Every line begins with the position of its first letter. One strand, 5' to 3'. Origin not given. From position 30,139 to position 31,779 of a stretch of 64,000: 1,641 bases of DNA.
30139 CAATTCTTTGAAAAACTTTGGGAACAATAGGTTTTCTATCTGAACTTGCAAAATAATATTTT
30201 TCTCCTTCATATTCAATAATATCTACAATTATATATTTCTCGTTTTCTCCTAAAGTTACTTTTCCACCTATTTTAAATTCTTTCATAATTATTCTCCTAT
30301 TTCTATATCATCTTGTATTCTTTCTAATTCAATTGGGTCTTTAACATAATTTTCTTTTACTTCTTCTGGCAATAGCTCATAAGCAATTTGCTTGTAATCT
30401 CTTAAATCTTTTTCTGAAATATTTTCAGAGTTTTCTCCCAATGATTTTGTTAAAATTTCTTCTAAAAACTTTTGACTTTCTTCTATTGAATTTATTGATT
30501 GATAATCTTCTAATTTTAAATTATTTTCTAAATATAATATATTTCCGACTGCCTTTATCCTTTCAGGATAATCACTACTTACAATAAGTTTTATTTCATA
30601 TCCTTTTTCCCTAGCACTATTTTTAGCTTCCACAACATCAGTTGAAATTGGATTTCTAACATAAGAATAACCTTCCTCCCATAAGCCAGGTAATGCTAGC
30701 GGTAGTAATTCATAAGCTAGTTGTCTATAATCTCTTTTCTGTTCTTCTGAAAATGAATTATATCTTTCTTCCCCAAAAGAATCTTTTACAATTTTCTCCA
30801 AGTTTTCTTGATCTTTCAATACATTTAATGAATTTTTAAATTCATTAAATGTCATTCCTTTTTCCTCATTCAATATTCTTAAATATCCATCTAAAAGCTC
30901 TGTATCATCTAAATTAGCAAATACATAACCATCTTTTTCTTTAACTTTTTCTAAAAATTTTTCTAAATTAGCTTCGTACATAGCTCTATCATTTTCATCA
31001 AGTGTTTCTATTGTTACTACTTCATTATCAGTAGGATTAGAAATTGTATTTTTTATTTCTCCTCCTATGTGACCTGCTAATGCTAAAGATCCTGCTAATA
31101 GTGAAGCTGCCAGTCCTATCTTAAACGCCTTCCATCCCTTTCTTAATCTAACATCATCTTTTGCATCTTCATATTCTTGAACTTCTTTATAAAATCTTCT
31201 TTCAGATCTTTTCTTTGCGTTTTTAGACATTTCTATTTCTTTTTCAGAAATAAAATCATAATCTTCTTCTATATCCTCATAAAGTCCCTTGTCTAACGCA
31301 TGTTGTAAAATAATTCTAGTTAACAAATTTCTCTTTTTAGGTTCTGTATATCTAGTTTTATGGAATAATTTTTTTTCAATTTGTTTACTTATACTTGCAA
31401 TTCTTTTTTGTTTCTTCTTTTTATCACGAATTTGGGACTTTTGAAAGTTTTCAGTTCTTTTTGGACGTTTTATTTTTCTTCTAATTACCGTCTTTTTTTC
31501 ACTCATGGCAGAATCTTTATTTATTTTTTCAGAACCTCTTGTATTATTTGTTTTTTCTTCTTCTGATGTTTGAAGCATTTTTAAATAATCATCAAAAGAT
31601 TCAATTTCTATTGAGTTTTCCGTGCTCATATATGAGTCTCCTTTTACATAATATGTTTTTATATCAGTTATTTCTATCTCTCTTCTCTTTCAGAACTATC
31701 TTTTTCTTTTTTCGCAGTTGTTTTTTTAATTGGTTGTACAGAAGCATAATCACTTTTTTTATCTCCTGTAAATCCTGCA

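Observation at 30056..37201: Five-gene module of uncharacterised proteins (665, 1077, 65, 446, 76 aa) between trmFO and the str operon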

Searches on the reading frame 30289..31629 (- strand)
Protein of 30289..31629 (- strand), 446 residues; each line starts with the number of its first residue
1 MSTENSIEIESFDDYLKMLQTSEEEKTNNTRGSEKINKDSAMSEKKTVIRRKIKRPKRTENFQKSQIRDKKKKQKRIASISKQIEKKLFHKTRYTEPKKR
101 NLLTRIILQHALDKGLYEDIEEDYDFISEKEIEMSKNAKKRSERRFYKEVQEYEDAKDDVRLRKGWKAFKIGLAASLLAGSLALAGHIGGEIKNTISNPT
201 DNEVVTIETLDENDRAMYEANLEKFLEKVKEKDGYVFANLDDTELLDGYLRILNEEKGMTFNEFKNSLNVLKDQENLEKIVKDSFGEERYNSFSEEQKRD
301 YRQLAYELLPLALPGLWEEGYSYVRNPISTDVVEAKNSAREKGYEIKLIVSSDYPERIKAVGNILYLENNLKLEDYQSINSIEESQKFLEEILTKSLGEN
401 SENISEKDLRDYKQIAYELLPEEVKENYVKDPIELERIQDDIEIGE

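Call 6: search_protein_families(library=pfam, proteins=[window:30289-31629:-], max_evalue=0.1)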
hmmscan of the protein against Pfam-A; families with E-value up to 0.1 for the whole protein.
window:30289-31629:- (446 aa): 0 families

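Call 7: search_protein_families(library=ncbifam, proteins=[window:30289-31629:-], max_evalue=0.1)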
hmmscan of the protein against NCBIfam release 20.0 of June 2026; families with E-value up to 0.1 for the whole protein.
window:30289-31629:- (446 aa): 0 families

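Call 11: find_homologous_proteins(query=window:30289-31629:-)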
Query window:30289-31629:- (446 aa): 84 proteins with E <= 0.001 among 8000 candidates.
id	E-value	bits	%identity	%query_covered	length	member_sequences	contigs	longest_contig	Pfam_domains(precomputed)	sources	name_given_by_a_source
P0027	1.1e-278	942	100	100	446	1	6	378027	-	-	-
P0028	1.8e-277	938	100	100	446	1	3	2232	-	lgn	-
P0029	3.5e-277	937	100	100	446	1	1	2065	-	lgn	-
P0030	4.2e-277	937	100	100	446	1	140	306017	-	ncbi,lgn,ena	-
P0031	8.1e-277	936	99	100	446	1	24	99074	-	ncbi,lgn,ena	-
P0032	1.4e-276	935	99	100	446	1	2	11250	-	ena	-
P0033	1.4e-276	935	99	100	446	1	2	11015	-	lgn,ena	-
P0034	1.6e-276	935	99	100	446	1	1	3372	-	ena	-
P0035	1.8e-276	935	99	100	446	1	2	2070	-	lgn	-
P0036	1.8e-276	935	99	100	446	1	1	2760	-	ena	-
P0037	1.8e-276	934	99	100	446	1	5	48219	-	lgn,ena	-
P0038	1.8e-276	934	99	100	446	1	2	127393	-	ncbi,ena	-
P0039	2.6e-276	934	99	100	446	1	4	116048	-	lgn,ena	-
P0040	2.6e-276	934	99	100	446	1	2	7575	-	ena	-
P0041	2.7e-276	934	99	100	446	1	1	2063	-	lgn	-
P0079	3.2e-100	354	49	90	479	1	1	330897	-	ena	-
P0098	2.4e-75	272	41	84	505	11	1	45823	-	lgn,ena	-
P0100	9.4e-67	244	43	78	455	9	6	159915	-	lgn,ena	-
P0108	6.3e-35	139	37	64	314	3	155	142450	-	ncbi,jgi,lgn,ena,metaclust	metaclust:\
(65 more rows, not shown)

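Call 19: find_encoding_contigs(protein=P0079, flank=8000, max_places=1)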
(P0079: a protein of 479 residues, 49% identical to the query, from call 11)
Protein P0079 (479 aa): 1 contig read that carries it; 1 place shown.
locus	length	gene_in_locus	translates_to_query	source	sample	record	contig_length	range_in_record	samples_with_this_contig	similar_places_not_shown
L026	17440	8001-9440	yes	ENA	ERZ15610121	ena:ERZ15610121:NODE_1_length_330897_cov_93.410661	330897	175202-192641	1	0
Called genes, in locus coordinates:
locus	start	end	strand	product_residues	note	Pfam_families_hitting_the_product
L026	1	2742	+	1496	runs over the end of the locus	-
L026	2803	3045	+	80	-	-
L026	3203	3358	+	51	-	-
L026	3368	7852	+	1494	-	-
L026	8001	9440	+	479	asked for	-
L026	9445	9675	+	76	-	-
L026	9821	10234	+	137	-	PF00164:Ribosom_S12_S23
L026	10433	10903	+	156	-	PF00177:Ribosomal_S7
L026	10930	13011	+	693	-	PF00009:GTP_EFTU, PF03144:GTP_EFTU_D2, PF22042:EF-G_D2, PF14492:EFG_III, PF16658:RF3_C, PF03764:EFG_IV, PF00679:EFG_C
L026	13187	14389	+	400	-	PF00009:GTP_EFTU, PF03144:GTP_EFTU_D2, PF03143:GTP_EFTU_D3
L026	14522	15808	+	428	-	PF02386:TrkH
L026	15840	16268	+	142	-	PF02254:TrkA_N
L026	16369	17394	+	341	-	PF02504:FA_synthesis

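Call 20: find_encoding_contigs(protein=P0108, flank=8000, max_places=2)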
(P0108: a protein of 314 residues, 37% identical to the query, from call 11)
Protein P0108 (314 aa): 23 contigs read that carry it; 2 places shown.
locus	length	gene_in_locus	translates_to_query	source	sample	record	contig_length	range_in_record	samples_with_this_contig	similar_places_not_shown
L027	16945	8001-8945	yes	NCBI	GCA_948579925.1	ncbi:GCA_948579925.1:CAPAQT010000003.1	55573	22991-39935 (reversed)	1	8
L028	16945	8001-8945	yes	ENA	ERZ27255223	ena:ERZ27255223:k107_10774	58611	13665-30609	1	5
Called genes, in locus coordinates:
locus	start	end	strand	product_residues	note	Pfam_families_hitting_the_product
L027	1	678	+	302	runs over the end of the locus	-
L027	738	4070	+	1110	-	-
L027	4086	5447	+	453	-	PF01134:GIDA, PF07992:Pyr_redox_2 (weak)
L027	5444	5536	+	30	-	-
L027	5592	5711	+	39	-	-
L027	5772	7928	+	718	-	-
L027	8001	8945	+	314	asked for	-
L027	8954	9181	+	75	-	-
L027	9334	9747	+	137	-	PF00164:Ribosom_S12_S23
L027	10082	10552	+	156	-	PF00177:Ribosomal_S7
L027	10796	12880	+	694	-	PF00009:GTP_EFTU, PF03144:GTP_EFTU_D2, PF22042:EF-G_D2, PF14492:EFG_III, PF16658:RF3_C (weak), PF03764:EFG_IV, PF00679:EFG_C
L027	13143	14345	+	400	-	PF00009:GTP_EFTU, PF03144:GTP_EFTU_D2, PF03143:GTP_EFTU_D3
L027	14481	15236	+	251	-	-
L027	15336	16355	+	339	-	PF02504:FA_synthesis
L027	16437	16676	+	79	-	PF00550:PP-binding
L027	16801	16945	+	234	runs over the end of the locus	PF14622:Ribonucleas_3_3, PF00636:Ribonuclease_3, PF24995:DSRM_2 (faint), PF00035:dsrm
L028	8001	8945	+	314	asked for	-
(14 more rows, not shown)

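Call 33: predict_structure(alignment_id=A3)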
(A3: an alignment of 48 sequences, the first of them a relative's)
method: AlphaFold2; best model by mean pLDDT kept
length: 446 residues; sequences in the alignment: 48
mean_pLDDT: 73.5   pTM: 0.50
mean pLDDT of the five models: 73.5, 73.0, 71.7, 71.6, 70.7
residues with pLDDT >= 90: 63; 70-90: 244; 50-70: 55; < 50: 84
segments of 3 or more residues with pLDDT < 50: 1-6, 25-64, 81-90, 186-205, 443-446
pLDDT, mean of each block of 10 residues (from residue 1): 42 69 46 34 36 38 50 51 45 81 89 87 83 89 90 91 82 71 48 40 48 76 89 87 87 85 75 86 87 90 91 73 83 90 86 87 89 81 85 84 82 91 84 73 44
secondary structure, 60 per line:
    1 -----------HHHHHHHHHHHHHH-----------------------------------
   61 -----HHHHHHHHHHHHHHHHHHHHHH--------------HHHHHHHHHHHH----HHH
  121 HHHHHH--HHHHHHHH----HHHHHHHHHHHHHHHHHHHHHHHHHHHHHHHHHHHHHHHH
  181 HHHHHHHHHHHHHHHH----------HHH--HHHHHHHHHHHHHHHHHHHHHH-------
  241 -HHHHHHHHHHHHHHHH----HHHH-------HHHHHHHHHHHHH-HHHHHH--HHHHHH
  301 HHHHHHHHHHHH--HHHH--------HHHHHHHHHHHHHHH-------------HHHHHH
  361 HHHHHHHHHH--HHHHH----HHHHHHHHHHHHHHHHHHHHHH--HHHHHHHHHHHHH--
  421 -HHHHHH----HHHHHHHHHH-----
elements in order: H12-25 H66-87 H102-113 H118-126 H129-136 H141-196 H212-233 H242-257 H262-265 H273-285 H287-292 H295-312 H315-318 H327-341 H355-370 H373-377 H382-403 H406-418 H422-427 H432-441

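Call 37: fold_search(model_id=the predicted structure, library=pdb)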
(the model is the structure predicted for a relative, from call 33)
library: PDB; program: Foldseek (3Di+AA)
matches with E <= 10: 79; with E <= 0.001: 0
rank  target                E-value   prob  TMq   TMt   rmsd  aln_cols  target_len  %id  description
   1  5j1h_B                5.5e-01  0.11  0.08  0.17  19.6       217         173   16  Structure of the spectrin repeats 5 and 6 of the plakin domain of plectin (released 2016-07-20)
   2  5j1f_A                1.1e+00  0.08  0.08  0.16  19.5       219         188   16  Structure of the spectrin repeats 5 and 6 of the plakin domain of plectin (released 2016-07-20)
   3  5ffj_B                1.1e+00  0.05  0.10  0.05  22.1       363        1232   13  Structure of a nuclease-deletion mutant of the Type ISP restriction-modification enzyme LlaGI in complex with a DNA su (released 2016-03-30)
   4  5j1h_A                1.6e+00  0.06  0.08  0.15  19.4       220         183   15  Structure of the spectrin repeats 5 and 6 of the plakin domain of plectin (released 2016-07-20)
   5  9ki1_u                1.7e+00  0.05  0.09  0.09  22.4       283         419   11  Baseplate structure of Escherichia phage Mu (released 2025-02-12)
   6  5b02_A                2.2e+00  0.10  0.14  0.21  18.1       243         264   13  Structure of the prenyltransferase MoeN5 with a fusion protein tag of Sso7d (released 2016-03-23)
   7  1aby_A                2.3e+00  0.06  0.10  0.14  19.2       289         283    9  CYANOMET RHB1.1 (RECOMBINANT HEMOGLOBIN) (released 1998-02-25)
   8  1o1n_A                2.4e+00  0.06  0.10  0.14  19.3       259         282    8  Deoxy hemoglobin (A-GLYGLYGLY-C:V1M,L29W; B,D:V1M) (released 2002-12-18)
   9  4n9f_w                2.8e+00  0.06  0.11  0.16  17.8       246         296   14  Crystal structure of the Vif-CBFbeta-CUL5-ElOB-ElOC pentameric complex (released 2014-01-08)
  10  9ujk_F                3.2e+00  0.02  0.08  0.09  21.8       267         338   12  CryoEM structure of the T.thermophilus transcription initiation complex in the presence of ATP (released 2025-10-22)
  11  8qag_A                3.5e+00  0.04  0.11  0.14  16.7       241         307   18  X-ray crystal structure of a de novo designed single-chain parallel coiled-coil alpha-helical barrel with 6 inner heli (released 2024-07-03)
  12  8r5s_D                3.5e+00  0.03  0.09  0.14  20.5       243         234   13  t113 - De-novo designed soluble homotetramer (released 2024-11-27)
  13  5b0i_A                3.7e+00  0.08  0.14  0.21  18.0       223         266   13  Structure of MoeN5-Sso7d fusion protein in complex with beta-octyl glucoside (released 2016-03-23)
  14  1tlv                  3.7e+00  0.07  0.14  0.22  13.8       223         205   11  Structure of the native and inactive LicT PRD from B. subtilis (released 2005-02-08)
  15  1o1j_A                3.7e+00  0.04  0.10  0.14  18.8       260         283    8  Deoxy hemoglobin (A-GLY-C:V1M,L29F,H58Q; B,D:V1M,L106W) (released 2002-12-18)
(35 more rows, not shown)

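Call 43: search_protein_families(library=pfam, proteins=[L026:9445-9675:+, L027:8954-9181:+], max_evalue=1)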
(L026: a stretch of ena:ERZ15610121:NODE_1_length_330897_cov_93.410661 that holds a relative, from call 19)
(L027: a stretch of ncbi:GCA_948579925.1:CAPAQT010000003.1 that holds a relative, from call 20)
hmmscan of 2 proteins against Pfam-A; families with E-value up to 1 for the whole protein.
L026:9445-9675:+ (76 aa): 2 families
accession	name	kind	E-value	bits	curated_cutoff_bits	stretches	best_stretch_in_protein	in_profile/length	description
PF05058.17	ActA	-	0.031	13.1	23.8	1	36-72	200-237/633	ActA Protein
PF17477.7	Rota_VP4_MID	-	0.14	12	25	1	42-69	90-116/238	Rotavirus VP4 membrane interaction domain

L027:8954-9181:+ (75 aa): 3 families
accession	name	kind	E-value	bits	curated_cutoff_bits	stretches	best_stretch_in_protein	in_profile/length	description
PF14526.11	Cass2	-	0.013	16.1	27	1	11-62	44-99/150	Integron-associated effector binding protein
PF12176.13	MtaB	-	0.045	13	25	1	10-73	367-429/460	Methanol-cobalamin methyltransferase B subunit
PF08394.17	Arc_trans_TRASH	-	0.066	13.8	27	1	23-36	16-29/43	Archaeal TRASH domain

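Call 54: search_protein_families(library=phrogs, proteins=[window:30289-31629:-], max_evalue=0.01)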
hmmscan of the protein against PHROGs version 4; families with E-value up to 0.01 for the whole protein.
window:30289-31629:- (446 aa): 0 families

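Call 55: search_protein_families(library=padloc, proteins=[window:30289-31629:-], max_evalue=0.01)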
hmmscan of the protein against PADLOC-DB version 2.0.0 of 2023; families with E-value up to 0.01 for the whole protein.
window:30289-31629:- (446 aa): 0 families

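Call 57: search_solved_structures(query=A3, max_evalue=1)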
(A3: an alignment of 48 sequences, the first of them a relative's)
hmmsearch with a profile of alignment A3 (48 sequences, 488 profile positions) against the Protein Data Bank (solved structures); distinct sequences matched with E-value up to 1: 9.
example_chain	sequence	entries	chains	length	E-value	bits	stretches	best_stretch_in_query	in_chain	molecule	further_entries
3hnr_A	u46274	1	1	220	0.0068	18.4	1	191-344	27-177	probable methyltransferase BT9727_4108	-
4xj1_A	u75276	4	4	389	0.024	16.6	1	384-467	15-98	Cyclic AMP-GMP synthase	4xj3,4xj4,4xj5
4u0n_A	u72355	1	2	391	0.026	16.5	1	384-467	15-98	Cyclic AMP-GMP synthase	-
4txy_A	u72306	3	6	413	0.027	16.4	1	384-467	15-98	Cyclic AMP-GMP synthase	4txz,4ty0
4u0l_A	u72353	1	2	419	0.028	16.4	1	384-467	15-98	Cyclic AMP-GMP synthase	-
4u0m_A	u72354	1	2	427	0.028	16.4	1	384-467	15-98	Cyclic AMP-GMP synthase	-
4u03_A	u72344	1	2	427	0.028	16.4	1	384-467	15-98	Cyclic AMP-GMP synthase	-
5go3_A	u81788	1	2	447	0.03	16.3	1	384-467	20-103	Cyclic GMP-AMP synthase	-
7am1_A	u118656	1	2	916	0.13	14.2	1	232-299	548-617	Protein SSD1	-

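Call 59: find_related_loci(query=A3, collection=viral_contigs, flank=8000)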
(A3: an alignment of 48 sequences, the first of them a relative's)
Query A3 (446 aa) in viral_contigs; peptide patterns used: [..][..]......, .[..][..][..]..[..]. (x = any residue, [..] = any of these).
119 stretches matched a pattern, but none encodes a relative of the query by tblastn (E <= 1e-3).

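Call 60: find_related_loci(query=A3, collection=metagenome_contigs, flank=8000)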
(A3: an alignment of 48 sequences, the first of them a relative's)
Query A3 (446 aa) in metagenome_contigs; peptide patterns used: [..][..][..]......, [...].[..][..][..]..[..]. (x = any residue, [..] = any of these).
251 stretches matched a pattern; 6 encode a relative of the query (tblastn E <= 1e-3); 6 distinct loci.
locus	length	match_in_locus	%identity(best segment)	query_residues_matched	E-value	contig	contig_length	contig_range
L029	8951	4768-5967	91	39-446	0e+0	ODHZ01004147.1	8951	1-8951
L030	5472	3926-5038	41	60-433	1e-92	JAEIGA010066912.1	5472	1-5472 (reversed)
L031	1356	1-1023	45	95-437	7e-85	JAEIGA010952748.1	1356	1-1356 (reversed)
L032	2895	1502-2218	42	93-437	3e-47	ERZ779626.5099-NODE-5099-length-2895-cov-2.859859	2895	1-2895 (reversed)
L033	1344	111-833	40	93-444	6e-46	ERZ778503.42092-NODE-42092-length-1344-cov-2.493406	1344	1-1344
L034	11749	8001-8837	37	36-432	1e-43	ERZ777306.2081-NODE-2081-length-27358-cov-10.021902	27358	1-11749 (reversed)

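Call 61: find_encoding_contigs(protein=P0100, flank=9000, max_places=2)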
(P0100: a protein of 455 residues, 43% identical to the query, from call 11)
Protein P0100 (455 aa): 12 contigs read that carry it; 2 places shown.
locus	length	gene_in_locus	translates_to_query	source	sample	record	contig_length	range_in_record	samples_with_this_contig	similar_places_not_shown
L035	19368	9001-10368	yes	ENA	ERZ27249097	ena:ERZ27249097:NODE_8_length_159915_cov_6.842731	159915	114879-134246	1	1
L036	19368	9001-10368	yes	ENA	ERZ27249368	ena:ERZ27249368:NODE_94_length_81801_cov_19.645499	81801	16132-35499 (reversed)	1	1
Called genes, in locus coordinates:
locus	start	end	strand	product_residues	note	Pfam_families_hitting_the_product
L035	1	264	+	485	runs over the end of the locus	PF03062:MBOAT, PF13813:MBOAT_2 (weak)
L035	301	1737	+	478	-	-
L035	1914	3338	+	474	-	PF01134:GIDA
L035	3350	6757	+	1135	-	-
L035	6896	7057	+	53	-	-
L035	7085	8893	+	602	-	-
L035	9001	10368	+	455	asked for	-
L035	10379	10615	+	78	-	-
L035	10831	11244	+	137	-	PF00164:Ribosom_S12_S23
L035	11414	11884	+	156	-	PF00177:Ribosomal_S7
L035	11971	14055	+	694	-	PF00009:GTP_EFTU, PF03144:GTP_EFTU_D2, PF22042:EF-G_D2, PF14492:EFG_III, PF16658:RF3_C, PF03764:EFG_IV, PF00679:EFG_C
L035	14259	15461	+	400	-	PF00009:GTP_EFTU, PF03144:GTP_EFTU_D2, PF03143:GTP_EFTU_D3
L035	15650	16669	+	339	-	PF02504:FA_synthesis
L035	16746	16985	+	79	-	PF00550:PP-binding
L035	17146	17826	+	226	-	PF14622:Ribonucleas_3_3, PF00636:Ribonuclease_3, PF00035:dsrm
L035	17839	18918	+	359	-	PF04055:Radical_SAM, PF16199:Radical_SAM_C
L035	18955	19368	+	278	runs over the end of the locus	PF02588:YitT_membrane, PF19700:DUF6198, PF10035:DUF2179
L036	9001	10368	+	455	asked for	-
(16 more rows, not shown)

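Call 62: find_encoding_contigs(protein=P0098, flank=9000, max_places=1)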
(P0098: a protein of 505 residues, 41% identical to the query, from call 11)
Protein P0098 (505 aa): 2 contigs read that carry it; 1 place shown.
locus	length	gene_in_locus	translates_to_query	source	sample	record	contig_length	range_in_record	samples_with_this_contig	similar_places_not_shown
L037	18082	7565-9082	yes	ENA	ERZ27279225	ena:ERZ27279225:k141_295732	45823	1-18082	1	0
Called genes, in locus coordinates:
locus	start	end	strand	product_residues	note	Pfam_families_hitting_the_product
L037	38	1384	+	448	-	PF00890:FAD_binding_2 (faint), PF01134:GIDA, PF01266:DAO (faint), PF07992:Pyr_redox_2 (weak)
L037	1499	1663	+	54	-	-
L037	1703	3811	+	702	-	-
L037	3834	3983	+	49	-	-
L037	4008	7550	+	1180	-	-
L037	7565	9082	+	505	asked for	-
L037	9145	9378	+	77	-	-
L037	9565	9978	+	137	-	PF00164:Ribosom_S12_S23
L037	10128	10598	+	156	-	PF00177:Ribosomal_S7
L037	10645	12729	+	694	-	PF00009:GTP_EFTU, PF03144:GTP_EFTU_D2, PF22042:EF-G_D2, PF14492:EFG_III, PF16658:RF3_C, PF03764:EFG_IV, PF00679:EFG_C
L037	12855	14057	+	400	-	PF00009:GTP_EFTU, PF03144:GTP_EFTU_D2, PF03143:GTP_EFTU_D3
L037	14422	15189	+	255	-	-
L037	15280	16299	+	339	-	PF02504:FA_synthesis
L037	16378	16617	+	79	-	PF00550:PP-binding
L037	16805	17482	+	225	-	PF14622:Ribonucleas_3_3, PF00636:Ribonuclease_3, PF00035:dsrm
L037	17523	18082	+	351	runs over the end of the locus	PF04055:Radical_SAM, PF16199:Radical_SAM_C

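Call 72: search_protein_families(library=pfam, alignment_id=A3, max_evalue=0.1)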
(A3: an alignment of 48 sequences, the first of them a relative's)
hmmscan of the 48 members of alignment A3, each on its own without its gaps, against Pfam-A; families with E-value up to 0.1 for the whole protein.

A. member 1, P0027 (446 aa): 0 families

B. families by the number of members that match (of 48 scanned): 16 families
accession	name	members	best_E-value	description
PF06849.18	DUF1246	3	0.027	Protein of unknown function (DUF1246)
PF18022.7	Lectin_C_term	1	0.0018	Ricin-type beta-trefoil lectin C-terminal domain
PF20683.2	DUF6819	1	0.0026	Domain of unknown function (DUF6819)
PF18637.7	AUDH_Cupin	1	0.0051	Aldos-2-ulose dehydratase/isomerase (AUDH) Cupin domain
PF00566.25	RabGAP-TBC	1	0.0088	Rab-GTPase-TBC domain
PF12480.13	GARIL_Rab2_bd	1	0.018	Golgi associated RAB2 interactor protein-like, Rab2B-binding domain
PF09824.15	ArsR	1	0.025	ArsR transcriptional regulator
PF11640.13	TAN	1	0.027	Telomere-length maintenance and DNA damage repair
PF12698.13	ABC2_membrane_3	1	0.028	ABC-2 family transporter protein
PF19404.4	DUF5977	1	0.048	Family of unknown function (DUF5977)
PF00388.25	PI-PLC-X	1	0.052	Phosphatidylinositol-specific phospholipase C, X domain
PF01555.25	N6_N4_Mtase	1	0.063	DNA methylase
PF14821.11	Thr_synth_N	1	0.067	Threonine synthase N terminus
PF12251.13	SNAPC3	1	0.073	snRNA-activating protein complex (SNAPc), subunit 3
PF17363.7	DUF5388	1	0.088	Family of unknown function (DUF5388)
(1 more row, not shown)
